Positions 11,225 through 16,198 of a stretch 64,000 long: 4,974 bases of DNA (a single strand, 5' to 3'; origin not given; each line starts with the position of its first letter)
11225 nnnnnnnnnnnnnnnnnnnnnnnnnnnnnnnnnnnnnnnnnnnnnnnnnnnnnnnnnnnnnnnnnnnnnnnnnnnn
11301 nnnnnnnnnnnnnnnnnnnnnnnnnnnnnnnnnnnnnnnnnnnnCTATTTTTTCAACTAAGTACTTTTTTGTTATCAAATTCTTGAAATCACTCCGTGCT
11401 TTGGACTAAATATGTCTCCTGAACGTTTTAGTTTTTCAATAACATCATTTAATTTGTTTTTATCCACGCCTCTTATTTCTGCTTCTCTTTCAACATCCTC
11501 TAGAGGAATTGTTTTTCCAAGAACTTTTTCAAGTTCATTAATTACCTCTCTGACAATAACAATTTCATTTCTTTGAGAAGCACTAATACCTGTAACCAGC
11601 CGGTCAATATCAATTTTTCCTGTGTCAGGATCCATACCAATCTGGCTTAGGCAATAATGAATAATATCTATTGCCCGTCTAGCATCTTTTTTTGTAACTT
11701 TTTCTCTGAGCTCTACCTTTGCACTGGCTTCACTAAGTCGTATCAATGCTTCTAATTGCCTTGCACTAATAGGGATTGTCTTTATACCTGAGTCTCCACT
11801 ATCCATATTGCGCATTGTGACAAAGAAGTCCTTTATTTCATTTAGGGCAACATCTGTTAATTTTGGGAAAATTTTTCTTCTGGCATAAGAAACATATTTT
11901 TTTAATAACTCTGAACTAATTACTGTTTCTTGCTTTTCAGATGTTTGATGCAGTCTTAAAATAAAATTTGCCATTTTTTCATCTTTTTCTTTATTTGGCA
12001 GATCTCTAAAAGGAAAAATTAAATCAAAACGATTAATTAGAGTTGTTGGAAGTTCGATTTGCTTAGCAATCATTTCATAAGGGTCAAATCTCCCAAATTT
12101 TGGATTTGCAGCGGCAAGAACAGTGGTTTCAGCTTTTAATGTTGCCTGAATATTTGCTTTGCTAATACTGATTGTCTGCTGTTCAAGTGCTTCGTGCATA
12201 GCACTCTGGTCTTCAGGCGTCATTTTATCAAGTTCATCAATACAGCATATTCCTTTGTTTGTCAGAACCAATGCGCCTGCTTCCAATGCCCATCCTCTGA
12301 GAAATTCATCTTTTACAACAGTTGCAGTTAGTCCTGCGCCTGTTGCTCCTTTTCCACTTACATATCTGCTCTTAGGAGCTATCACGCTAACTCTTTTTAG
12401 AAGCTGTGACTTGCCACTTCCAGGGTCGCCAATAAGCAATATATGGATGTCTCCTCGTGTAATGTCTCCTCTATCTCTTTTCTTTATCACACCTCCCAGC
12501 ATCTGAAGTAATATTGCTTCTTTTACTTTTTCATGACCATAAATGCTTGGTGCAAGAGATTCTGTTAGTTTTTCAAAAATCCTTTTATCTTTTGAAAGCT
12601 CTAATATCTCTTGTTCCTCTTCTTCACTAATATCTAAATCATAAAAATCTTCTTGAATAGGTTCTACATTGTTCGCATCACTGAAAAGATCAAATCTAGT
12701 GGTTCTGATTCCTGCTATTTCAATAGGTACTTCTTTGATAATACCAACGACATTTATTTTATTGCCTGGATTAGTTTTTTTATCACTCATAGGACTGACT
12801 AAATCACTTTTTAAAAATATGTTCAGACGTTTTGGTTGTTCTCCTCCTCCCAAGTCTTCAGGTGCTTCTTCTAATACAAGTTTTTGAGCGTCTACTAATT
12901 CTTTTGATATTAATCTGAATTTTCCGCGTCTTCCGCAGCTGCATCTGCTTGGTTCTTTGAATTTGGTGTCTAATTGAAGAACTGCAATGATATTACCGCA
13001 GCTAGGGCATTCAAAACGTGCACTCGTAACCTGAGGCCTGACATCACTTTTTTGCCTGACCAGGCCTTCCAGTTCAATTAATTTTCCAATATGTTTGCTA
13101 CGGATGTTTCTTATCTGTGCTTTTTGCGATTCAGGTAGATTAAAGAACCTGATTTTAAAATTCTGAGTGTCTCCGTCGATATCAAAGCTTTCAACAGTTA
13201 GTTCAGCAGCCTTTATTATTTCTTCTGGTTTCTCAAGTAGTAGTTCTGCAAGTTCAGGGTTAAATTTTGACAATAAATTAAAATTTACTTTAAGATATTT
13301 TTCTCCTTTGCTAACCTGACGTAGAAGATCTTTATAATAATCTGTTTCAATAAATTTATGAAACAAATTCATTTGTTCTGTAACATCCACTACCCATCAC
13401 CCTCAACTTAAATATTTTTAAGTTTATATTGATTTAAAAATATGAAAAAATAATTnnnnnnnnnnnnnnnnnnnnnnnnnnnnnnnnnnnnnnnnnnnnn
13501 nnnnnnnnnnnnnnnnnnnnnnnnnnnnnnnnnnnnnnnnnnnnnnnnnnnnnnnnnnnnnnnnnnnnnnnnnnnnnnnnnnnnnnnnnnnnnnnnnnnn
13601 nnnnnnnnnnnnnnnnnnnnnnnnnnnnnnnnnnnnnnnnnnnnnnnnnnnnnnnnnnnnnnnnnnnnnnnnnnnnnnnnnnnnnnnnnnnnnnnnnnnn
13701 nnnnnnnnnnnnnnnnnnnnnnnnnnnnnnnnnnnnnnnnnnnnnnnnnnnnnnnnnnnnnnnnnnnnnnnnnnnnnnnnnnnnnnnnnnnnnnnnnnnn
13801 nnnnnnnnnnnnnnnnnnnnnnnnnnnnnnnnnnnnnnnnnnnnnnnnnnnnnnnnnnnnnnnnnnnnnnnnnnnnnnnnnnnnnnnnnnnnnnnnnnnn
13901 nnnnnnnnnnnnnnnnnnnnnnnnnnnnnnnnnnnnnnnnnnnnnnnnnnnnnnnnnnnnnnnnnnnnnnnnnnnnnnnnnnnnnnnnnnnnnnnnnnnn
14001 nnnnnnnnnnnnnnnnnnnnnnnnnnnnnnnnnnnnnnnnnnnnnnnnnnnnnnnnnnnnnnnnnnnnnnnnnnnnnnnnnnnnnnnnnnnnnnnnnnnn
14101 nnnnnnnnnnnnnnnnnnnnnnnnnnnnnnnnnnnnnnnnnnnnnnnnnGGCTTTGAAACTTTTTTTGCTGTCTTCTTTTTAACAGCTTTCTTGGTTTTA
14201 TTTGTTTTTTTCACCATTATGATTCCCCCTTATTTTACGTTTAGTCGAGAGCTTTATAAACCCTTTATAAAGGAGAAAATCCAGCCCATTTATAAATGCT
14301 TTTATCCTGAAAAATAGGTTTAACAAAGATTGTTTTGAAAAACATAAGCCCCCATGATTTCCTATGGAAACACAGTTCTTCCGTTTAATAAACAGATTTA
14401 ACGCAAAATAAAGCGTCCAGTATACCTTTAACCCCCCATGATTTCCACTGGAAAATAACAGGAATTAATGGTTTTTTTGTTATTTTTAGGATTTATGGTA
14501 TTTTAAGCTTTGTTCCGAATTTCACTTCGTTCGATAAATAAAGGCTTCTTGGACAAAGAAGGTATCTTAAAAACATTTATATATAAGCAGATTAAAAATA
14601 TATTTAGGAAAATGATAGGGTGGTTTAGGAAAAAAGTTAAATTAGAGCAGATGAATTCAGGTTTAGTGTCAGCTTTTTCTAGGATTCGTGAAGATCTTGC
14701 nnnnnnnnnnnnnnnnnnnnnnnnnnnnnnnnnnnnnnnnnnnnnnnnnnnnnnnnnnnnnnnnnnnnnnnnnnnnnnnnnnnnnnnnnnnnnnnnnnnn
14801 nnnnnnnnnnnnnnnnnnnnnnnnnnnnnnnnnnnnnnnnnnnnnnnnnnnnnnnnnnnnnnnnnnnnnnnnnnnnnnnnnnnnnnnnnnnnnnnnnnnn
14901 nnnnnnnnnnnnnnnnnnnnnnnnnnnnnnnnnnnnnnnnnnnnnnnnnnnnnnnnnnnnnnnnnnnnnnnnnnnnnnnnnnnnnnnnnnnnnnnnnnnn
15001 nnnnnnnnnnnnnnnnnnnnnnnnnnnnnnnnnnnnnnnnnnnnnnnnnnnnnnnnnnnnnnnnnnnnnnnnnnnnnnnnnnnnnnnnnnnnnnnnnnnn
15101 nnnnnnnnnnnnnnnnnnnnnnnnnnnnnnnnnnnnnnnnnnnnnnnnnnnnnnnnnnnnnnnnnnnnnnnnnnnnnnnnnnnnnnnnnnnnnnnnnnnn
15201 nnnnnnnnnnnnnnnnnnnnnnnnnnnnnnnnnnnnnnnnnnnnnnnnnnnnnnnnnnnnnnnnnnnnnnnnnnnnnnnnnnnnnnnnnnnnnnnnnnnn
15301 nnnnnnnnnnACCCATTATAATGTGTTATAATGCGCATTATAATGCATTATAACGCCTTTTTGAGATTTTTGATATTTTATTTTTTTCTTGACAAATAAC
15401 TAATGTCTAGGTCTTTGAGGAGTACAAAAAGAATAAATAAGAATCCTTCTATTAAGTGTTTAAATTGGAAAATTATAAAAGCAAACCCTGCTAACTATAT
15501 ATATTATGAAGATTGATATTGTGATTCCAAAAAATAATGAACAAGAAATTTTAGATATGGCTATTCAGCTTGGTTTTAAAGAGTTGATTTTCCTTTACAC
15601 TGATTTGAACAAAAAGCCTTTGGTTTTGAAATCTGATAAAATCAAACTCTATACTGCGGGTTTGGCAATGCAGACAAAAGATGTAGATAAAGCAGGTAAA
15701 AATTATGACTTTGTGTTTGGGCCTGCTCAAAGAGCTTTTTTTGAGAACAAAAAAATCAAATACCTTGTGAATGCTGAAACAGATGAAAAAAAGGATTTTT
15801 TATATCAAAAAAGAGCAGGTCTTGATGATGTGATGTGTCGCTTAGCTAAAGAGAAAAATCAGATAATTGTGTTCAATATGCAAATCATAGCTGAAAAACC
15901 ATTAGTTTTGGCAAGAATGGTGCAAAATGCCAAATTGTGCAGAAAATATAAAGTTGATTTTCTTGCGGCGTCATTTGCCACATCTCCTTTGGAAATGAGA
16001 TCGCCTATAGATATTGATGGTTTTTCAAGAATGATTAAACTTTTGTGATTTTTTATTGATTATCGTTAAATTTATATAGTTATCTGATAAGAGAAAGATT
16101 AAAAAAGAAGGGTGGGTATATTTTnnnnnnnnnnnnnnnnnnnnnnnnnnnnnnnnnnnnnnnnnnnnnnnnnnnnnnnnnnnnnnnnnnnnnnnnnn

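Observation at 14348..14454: Second pair of full ORB boxes 11.5 kb from oriC, in the 395-bp gap between tbp and a wHTH gene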

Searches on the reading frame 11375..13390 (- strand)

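Call 8: search_protein_families(library=pfam, proteins=[window:11375-13390:-])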
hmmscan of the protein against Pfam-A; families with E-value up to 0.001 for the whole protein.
window:11375-13390:- (671 aa): 10 families
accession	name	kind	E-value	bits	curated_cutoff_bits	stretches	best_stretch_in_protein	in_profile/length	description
PF00493.29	MCM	-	1.6e-92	309.1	23.3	1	259-481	2-224/224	MCM P-loop domain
PF17855.7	MCM_lid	-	3.4e-27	95.2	27.4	1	494-580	1-86/87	MCM AAA-lid domain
PF17207.9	MCM_OB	-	6.6e-25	87.7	24.8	1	92-221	1-125/126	MCM OB domain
PF01078.27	Mg_chelatase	-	5.3e-12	46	20.3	1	369-430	97-158/207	Magnesium chelatase, subunit ChlI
PF07728.20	AAA_5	-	3.6e-09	37.2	22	1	316-431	1-124/139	AAA domain (dynein-related subfamily)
PF14551.11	MCM_N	-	5.7e-08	33.5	24.9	1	9-84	3-95/95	MCM N-terminal domain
PF07726.17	AAA_3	-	1.1e-05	25.8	27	1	316-430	1-112/131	ATPase family associated with various cellular activities (AAA)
PF21120.3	MCM_WH_arc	-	0.00045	20.6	26.1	1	610-667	3-61/63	Archaeal MCM, winged-helix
PF00004.35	AAA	-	0.00055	20.8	21.2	0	317-430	1-110/131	ATPase family associated with various cellular activities (AAA)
PF00158.32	Sigma54_activat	-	0.0006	20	20.2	0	310-429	18-142/168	Sigma-54 interaction domain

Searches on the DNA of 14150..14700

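Call 84: search_rna_families(source=window, start=14150, end=14700, threshold=evalue, max_evalue=1)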
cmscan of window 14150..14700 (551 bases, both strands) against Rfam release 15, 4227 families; matches with E-value up to 1: 0.
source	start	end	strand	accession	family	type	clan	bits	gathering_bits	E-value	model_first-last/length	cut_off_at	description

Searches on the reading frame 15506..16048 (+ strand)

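Call 8: search_protein_families(library=pfam, proteins=[window:15506-16048:+])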
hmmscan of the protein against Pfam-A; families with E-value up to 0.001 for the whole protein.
window:15506-16048:+ (180 aa): 0 families

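Call 65: search_protein_families(library=ncbifam, max_evalue=0.1, proteins=[window:15506-16048:+])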
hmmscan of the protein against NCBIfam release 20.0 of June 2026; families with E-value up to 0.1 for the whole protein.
window:15506-16048:+ (180 aa): 4 families
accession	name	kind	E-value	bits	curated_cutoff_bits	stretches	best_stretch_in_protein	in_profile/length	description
NF046111.1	RNaseP3Mthb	equivalog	2.5e-08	34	200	1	76-178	100-200/236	ribonuclease P protein component 3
NF003023.0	PRK03892.1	equivalog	9.6e-05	21.9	323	1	100-170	112-187/217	Ribonuclease P protein component 3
NF046108.1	RNaseP3Mthcoc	equivalog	0.00015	21.4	250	1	99-174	107-187/227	ribonuclease P protein component 3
NF004686.0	PRK06030.1-1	equivalog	0.051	13.4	148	1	136-169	43-75/151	hypothetical protein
